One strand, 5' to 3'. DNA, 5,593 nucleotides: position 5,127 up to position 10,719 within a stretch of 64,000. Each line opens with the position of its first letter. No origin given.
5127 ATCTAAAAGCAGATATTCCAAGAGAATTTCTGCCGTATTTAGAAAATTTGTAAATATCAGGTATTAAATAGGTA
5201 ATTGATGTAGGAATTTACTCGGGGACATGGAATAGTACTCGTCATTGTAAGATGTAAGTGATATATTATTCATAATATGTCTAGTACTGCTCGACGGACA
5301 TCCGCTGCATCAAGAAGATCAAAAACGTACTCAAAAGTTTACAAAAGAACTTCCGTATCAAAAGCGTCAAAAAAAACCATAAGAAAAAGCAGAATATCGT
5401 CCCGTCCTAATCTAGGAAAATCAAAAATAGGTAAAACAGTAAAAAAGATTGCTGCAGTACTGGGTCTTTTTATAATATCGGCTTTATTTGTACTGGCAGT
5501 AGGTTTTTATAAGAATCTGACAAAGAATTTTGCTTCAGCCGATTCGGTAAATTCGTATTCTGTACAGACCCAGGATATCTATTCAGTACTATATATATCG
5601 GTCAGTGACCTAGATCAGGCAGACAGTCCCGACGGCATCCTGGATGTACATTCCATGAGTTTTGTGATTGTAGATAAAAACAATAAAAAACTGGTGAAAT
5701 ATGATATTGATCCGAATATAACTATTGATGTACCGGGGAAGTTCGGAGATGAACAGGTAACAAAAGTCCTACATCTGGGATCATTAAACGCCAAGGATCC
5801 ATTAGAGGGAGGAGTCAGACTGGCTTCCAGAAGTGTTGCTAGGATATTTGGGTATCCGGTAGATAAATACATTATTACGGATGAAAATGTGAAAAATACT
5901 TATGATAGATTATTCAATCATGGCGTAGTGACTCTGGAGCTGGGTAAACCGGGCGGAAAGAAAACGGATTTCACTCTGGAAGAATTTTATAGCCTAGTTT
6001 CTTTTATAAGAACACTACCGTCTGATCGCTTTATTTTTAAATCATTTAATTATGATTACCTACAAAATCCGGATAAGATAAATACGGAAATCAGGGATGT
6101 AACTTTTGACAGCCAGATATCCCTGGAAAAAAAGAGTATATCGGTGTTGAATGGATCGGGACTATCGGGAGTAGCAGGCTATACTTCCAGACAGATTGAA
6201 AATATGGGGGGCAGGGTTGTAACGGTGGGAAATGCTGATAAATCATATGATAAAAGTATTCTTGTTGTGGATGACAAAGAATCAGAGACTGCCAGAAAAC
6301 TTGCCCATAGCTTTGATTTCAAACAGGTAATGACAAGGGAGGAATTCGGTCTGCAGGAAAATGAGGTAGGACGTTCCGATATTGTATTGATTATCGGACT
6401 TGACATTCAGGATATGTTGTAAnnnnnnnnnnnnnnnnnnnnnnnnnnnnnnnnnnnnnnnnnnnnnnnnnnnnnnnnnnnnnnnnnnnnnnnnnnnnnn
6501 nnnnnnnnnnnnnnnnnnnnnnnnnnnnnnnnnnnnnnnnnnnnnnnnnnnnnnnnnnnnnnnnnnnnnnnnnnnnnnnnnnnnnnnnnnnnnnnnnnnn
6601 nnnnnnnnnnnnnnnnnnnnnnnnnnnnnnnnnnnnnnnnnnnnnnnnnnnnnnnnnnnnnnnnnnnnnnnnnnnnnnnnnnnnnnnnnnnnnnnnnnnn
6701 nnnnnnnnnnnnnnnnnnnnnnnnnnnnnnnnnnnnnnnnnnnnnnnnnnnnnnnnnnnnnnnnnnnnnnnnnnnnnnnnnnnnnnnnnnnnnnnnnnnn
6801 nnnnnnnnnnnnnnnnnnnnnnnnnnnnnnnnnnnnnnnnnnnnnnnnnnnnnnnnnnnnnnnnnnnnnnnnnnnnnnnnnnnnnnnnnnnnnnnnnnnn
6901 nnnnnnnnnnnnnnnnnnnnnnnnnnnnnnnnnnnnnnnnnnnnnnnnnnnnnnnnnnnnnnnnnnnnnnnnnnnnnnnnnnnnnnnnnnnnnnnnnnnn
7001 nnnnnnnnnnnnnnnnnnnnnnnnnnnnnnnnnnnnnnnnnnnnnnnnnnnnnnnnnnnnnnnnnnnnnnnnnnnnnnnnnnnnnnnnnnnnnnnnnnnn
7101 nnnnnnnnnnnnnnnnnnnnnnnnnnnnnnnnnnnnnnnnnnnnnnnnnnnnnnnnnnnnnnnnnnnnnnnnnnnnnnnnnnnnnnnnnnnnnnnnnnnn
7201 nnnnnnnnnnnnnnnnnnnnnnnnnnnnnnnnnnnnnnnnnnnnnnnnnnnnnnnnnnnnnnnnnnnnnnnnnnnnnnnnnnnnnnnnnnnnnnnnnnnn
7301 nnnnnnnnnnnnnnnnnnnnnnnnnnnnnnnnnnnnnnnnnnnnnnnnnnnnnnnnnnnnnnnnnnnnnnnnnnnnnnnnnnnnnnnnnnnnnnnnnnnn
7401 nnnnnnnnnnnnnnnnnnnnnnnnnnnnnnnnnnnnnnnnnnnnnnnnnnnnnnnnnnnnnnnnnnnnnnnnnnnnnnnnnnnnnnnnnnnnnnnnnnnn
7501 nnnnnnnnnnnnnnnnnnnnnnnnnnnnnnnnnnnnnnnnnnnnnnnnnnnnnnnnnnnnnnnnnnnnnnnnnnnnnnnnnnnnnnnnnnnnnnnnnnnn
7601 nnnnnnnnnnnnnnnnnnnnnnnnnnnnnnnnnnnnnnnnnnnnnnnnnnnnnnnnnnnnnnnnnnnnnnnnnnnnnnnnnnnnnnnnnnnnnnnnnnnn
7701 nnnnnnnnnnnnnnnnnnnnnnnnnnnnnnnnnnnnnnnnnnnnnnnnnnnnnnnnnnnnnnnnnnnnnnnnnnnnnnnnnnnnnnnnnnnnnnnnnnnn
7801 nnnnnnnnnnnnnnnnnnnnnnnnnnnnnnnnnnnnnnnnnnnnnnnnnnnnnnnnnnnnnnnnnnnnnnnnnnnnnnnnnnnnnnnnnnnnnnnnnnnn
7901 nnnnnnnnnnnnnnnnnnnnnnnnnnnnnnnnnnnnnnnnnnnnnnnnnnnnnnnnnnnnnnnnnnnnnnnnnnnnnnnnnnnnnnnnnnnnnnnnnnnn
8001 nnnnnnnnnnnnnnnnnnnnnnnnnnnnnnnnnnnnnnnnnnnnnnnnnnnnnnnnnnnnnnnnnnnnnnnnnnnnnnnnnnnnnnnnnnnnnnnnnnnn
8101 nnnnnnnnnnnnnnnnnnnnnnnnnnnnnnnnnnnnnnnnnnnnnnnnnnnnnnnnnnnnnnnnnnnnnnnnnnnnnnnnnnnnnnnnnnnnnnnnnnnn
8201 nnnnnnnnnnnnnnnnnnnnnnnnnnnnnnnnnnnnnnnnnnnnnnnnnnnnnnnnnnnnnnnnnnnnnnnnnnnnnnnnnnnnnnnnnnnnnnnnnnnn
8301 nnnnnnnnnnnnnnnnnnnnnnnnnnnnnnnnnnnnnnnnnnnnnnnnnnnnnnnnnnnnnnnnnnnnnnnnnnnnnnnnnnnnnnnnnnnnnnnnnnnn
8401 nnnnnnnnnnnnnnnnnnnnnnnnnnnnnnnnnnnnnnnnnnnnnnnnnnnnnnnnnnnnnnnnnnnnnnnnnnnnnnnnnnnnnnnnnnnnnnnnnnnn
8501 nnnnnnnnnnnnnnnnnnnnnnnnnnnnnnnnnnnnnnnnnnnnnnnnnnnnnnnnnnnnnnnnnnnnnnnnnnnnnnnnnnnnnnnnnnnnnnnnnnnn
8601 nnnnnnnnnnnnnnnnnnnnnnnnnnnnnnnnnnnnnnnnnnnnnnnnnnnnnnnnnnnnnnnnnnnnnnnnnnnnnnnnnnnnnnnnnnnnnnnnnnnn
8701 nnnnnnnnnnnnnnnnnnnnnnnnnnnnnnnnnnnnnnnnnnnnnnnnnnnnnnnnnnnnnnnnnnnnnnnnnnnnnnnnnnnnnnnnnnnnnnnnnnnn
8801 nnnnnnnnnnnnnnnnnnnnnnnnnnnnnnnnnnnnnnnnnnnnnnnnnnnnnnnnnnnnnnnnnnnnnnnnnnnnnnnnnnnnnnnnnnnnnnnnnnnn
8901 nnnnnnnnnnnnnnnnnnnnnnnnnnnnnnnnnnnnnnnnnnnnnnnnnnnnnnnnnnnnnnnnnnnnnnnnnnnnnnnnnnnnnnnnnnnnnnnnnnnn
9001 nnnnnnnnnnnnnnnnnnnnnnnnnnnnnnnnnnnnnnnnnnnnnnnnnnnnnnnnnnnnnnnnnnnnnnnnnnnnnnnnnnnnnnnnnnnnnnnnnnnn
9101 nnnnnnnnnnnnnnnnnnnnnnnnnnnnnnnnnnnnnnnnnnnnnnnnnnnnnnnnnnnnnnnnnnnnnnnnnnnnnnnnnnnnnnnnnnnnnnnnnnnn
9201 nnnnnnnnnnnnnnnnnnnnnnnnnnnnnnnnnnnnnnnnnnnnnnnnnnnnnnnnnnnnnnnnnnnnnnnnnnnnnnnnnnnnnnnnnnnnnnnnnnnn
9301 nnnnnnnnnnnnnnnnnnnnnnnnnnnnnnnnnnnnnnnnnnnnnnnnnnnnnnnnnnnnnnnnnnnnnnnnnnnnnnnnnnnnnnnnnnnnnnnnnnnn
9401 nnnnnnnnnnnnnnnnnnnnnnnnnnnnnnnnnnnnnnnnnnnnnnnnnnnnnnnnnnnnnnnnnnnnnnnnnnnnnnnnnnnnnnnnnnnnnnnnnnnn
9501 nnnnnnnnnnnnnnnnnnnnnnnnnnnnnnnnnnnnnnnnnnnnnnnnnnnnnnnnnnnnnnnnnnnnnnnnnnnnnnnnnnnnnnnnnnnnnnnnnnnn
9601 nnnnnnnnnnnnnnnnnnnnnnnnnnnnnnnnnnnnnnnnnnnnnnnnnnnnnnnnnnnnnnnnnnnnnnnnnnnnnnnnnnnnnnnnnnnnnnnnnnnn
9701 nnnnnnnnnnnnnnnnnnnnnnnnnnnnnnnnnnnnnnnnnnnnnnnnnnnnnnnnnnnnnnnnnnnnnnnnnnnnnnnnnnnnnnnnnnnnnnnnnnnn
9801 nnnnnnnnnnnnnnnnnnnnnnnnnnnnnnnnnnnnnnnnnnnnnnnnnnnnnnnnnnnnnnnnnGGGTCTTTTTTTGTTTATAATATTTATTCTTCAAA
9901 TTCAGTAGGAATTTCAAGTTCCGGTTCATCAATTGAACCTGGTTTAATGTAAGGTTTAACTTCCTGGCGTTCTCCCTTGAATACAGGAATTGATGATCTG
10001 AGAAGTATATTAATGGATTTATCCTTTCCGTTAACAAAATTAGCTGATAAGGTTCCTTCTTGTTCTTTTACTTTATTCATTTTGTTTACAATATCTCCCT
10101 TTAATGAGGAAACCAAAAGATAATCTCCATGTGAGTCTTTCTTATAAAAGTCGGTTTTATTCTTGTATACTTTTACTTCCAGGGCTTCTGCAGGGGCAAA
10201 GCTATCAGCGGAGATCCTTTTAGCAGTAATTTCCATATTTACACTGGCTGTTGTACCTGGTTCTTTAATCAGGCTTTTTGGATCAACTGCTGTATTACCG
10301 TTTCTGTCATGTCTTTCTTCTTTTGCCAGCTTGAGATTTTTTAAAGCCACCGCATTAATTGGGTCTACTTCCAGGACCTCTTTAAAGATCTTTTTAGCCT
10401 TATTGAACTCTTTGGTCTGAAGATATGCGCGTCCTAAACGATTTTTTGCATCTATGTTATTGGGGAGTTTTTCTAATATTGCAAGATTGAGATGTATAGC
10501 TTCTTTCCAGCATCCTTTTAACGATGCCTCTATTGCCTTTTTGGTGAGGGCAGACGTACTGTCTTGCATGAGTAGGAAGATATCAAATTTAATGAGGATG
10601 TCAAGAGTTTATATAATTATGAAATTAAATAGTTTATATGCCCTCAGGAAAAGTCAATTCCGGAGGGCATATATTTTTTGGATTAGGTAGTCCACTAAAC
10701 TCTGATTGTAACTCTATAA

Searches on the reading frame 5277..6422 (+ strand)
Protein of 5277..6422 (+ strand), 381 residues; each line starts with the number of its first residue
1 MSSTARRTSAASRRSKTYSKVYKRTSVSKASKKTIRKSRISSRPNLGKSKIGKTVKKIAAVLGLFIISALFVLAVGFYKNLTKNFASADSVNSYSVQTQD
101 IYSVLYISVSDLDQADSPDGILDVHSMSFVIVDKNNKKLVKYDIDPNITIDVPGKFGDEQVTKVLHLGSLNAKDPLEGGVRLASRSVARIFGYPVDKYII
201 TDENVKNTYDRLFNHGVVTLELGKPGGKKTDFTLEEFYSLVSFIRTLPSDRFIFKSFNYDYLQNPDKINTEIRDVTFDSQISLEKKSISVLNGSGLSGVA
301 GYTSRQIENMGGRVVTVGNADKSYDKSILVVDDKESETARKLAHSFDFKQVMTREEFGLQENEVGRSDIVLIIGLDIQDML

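Call 85: search_protein_families(library=pfam, proteins=[window:5277-6422:+], max_evalue=0.00001)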
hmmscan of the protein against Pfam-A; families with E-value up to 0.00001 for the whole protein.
window:5277-6422:+ (381 aa): 1 family
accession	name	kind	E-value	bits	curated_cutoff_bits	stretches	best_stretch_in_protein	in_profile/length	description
PF13399.11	LytR_C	-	5.5e-08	34.1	22.2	1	288-375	4-84/86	LytR cell envelope-related transcriptional attenuator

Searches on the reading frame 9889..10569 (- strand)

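Call 108: search_protein_families(library=pfam, proteins=[window:9889-10569:-], max_evalue=0.0001)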
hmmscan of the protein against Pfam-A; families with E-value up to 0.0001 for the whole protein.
window:9889-10569:- (226 aa): 4 families
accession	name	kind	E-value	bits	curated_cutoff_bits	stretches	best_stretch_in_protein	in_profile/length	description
PF14559.12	TPR_19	-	1.1e-06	29.3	25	1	30-70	16-56/68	Tetratricopeptide repeat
PF00515.34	TPR_1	-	1.9e-06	27.8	27.8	1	40-70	2-32/34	Tetratricopeptide repeat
PF13181.12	TPR_8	-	2.3e-06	27.8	25.7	1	40-71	2-33/34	Tetratricopeptide repeat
PF07719.23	TPR_2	-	7.3e-06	26.2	27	1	41-70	3-32/34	Tetratricopeptide repeat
